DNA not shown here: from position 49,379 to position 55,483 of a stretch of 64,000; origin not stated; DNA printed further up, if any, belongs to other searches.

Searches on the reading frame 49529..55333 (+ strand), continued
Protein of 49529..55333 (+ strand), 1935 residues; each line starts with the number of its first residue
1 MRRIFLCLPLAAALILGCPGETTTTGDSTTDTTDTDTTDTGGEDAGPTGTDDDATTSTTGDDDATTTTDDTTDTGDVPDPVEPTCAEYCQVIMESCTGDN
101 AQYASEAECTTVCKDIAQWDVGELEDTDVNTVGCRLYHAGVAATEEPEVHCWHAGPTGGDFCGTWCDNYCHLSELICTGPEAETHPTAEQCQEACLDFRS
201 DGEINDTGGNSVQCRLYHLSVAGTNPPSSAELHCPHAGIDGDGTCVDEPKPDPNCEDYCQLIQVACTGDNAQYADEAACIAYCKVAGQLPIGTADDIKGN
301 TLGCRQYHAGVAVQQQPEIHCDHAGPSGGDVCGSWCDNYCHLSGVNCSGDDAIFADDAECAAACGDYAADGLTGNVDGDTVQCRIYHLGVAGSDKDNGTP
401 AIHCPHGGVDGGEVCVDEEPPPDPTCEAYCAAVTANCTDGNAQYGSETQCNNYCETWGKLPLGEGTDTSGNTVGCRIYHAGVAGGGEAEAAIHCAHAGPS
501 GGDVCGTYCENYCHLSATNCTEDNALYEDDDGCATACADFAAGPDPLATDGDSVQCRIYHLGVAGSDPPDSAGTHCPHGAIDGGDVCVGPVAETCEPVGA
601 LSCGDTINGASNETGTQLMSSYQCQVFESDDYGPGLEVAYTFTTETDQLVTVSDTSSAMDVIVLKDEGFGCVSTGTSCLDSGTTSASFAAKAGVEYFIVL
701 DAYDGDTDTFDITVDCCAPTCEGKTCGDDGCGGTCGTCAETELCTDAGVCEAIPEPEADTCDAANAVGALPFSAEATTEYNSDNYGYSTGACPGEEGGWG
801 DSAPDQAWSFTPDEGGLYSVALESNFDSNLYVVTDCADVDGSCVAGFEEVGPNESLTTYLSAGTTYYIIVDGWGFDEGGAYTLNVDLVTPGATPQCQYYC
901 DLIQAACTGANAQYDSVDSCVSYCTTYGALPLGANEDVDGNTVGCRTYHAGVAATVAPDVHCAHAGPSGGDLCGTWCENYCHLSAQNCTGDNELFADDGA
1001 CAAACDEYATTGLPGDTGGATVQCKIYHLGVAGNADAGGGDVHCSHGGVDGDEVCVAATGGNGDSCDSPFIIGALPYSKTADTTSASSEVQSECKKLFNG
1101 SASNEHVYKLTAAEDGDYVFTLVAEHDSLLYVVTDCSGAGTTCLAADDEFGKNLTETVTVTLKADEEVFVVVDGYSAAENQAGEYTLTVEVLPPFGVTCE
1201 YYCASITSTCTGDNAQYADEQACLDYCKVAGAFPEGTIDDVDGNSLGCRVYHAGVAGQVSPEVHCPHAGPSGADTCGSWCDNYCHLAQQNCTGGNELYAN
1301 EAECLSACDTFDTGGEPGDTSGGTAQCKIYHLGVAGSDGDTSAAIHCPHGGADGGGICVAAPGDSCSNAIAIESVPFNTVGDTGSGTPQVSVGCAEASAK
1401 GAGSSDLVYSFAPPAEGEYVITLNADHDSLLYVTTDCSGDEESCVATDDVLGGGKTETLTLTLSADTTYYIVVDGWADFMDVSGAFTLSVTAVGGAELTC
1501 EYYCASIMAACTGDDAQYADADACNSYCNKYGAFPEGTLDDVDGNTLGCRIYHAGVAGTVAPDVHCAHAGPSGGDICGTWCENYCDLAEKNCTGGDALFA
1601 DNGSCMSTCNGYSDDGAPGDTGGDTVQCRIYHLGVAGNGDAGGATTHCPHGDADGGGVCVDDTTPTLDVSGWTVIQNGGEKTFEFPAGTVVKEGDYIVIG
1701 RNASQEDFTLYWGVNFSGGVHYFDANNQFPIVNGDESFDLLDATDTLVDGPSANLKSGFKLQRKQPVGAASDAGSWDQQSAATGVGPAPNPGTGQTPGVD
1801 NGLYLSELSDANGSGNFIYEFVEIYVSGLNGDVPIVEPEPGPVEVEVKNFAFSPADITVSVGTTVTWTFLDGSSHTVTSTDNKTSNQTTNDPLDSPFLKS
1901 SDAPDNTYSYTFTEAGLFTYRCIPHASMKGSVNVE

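Call 75: find_encoding_contigs(protein=P0062, flank=10000, max_places=2)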
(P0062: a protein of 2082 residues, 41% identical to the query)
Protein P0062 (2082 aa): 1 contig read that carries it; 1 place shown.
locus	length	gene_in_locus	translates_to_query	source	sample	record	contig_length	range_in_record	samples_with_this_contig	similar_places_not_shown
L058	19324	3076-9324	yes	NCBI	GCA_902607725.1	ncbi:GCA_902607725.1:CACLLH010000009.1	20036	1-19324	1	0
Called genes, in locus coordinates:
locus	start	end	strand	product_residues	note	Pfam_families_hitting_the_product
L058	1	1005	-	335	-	?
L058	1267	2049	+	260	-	PF00378:ECH_1, PF16113:ECH_2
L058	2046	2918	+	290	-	PF02737:3HCDH_N, PF00725:3HCDH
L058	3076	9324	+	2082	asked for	PF28386:BfoA_C, PF00127:Copper-bind, PF13473:Cupredoxin_1 (weak)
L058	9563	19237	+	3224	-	PF00526:Dicty_CTDC, PF16070:Ig_TMEM132_4th, PF00963:Cohesin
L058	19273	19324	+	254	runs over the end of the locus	?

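Call 76: find_encoding_contigs(protein=P0067, flank=10000, max_places=2)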
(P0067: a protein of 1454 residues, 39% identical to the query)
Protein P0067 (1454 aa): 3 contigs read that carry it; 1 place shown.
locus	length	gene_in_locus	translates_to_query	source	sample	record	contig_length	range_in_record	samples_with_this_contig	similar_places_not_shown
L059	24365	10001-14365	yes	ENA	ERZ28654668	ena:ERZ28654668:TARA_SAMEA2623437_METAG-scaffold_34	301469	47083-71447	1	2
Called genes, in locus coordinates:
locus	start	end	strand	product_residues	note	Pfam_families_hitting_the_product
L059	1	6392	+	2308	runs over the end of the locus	PF05048:NosD, PF13229:Beta_helix, PF17161:DUF5123 (faint), PF13229:Beta_helix, PF05048:NosD (weak), PF13229:Beta_helix, PF02369:Big_1 (faint), PF16655:PhoD_N (faint), +1 more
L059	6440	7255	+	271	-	PF00106:adh_short, PF08659:KR, PF13561:adh_short_C2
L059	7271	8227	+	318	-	PF00561:Abhydrolase_1, PF12146:Hydrolase_4, PF12697:Abhydrolase_6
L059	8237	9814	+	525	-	PF01425:Amidase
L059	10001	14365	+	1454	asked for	PF28386:BfoA_C, PF00127:Copper-bind (weak)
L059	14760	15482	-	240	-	-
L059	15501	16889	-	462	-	-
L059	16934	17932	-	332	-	-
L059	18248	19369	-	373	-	-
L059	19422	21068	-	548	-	PF13688:Reprolysin_5 (weak)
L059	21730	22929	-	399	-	PF01757:Acyl_transf_3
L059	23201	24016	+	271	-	-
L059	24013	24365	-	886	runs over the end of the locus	PF11617:Cu-binding_MopE (faint)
